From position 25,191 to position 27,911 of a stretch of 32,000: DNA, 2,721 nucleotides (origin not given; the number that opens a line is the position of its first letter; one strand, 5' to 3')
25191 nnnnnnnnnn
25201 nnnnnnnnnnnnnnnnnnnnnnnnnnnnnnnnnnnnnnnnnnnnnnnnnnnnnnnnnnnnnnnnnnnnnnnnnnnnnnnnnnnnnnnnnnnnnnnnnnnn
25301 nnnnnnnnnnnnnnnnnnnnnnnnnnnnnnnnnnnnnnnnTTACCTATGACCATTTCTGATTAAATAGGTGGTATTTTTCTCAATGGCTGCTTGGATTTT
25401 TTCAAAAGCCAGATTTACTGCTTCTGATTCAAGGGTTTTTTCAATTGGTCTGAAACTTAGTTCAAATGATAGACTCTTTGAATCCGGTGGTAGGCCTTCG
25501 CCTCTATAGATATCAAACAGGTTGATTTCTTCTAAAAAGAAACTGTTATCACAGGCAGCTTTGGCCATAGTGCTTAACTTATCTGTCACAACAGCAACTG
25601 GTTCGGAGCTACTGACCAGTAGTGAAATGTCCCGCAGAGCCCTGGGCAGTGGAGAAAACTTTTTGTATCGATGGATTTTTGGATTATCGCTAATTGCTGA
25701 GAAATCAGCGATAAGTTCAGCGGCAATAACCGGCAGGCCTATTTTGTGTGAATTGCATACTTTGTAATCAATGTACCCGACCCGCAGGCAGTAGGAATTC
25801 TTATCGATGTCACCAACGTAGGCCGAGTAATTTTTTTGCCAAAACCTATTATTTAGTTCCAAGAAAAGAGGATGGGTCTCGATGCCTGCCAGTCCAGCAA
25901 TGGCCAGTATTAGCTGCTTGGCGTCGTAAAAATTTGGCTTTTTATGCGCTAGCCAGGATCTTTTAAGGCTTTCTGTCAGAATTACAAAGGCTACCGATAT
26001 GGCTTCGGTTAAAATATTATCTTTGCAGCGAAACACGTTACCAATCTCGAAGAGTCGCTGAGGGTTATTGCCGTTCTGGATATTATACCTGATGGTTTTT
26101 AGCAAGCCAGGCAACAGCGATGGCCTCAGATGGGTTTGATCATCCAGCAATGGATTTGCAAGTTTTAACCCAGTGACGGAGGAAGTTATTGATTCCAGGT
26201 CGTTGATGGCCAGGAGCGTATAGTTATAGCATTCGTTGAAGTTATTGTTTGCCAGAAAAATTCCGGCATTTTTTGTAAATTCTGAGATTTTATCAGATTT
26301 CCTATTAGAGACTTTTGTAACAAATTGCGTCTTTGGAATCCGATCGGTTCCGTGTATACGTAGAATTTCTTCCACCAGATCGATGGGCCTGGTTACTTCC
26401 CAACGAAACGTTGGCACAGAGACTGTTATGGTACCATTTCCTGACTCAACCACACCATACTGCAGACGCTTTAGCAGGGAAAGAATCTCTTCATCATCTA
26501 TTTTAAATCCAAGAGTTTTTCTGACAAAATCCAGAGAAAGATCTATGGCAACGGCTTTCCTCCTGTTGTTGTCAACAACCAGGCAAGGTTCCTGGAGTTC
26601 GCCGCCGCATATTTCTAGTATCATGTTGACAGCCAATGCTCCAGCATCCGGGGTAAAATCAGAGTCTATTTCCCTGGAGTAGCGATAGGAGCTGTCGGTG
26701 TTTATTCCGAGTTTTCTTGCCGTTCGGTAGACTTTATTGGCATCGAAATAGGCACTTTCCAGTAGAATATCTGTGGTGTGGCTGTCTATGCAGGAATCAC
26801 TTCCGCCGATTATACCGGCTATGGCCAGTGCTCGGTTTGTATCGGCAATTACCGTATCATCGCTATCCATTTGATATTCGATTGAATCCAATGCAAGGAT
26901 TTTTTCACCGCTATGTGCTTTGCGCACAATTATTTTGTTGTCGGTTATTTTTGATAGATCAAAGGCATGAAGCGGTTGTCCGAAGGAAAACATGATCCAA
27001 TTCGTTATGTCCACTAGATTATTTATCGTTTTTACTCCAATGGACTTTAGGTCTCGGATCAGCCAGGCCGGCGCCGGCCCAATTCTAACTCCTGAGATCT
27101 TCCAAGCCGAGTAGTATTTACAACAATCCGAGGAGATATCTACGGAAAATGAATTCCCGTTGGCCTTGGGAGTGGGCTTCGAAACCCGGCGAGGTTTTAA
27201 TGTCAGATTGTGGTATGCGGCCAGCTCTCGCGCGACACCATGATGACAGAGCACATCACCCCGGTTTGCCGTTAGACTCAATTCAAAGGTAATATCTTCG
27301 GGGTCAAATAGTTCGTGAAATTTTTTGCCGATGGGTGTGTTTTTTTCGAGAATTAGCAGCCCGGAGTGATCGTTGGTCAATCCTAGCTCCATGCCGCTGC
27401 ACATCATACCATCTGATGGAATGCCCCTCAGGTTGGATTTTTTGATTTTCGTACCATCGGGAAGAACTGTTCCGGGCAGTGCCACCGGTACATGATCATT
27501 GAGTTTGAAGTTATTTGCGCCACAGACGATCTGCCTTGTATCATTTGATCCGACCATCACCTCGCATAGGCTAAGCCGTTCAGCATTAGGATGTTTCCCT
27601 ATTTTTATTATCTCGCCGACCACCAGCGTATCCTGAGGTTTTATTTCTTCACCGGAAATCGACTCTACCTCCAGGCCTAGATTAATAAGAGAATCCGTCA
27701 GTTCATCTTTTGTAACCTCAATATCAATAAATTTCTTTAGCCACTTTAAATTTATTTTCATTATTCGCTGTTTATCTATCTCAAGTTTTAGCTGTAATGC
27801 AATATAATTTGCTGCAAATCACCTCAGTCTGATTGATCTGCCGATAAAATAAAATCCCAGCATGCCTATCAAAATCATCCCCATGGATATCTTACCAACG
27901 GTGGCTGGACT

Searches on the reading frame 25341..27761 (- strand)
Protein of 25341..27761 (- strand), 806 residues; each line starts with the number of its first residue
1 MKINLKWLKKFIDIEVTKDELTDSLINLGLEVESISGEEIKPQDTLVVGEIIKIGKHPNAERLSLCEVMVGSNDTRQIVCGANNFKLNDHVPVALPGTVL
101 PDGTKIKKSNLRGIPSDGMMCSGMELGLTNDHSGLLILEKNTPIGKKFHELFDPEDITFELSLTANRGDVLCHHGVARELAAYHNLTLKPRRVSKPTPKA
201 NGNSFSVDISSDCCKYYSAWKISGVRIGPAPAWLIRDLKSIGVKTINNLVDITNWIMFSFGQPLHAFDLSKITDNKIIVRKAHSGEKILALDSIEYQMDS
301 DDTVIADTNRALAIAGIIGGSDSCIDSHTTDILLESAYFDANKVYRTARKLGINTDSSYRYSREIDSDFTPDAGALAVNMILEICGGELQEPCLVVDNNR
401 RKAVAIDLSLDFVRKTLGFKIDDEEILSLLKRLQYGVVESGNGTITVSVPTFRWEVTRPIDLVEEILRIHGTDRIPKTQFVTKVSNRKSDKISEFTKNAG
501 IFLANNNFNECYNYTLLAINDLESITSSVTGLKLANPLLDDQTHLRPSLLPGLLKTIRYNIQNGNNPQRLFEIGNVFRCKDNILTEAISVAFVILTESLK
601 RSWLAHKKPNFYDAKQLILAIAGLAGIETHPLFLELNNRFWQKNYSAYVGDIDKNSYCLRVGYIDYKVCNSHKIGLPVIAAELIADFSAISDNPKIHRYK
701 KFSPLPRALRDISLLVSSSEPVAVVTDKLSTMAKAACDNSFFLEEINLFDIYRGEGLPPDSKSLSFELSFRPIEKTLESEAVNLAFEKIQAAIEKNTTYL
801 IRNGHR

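Call 18: search_protein_families(library=pfam, proteins=[window:25341-27761:-], max_evalue=0.001)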
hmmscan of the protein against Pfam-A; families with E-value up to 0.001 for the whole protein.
window:25341-27761:- (806 aa): 6 families
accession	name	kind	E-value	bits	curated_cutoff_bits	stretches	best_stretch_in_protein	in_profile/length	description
PF03483.22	B3_4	-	6.6e-60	202.1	29.3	1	214-386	2-174/174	B3/4 domain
PF17759.6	tRNA_synthFbeta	-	3.7e-29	102.2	22.4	1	475-683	1-212/214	Phenylalanyl tRNA synthetase beta chain CLM domain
PF03484.21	B5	-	6.1e-23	81.2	28.6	1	406-471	1-66/67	tRNA synthetase B5 domain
PF01588.26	tRNA_bind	-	4.8e-19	68.7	27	1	46-147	1-96/96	Putative tRNA binding domain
PF03147.19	FDX-ACB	-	1e-16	61.6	31.1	1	703-801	1-93/94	Ferredoxin-fold anticodon binding domain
PF18262.7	PhetRS_B1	-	1.7e-06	28.6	26.8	0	3-54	6-58/83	Phe-tRNA synthetase beta subunit B1 domain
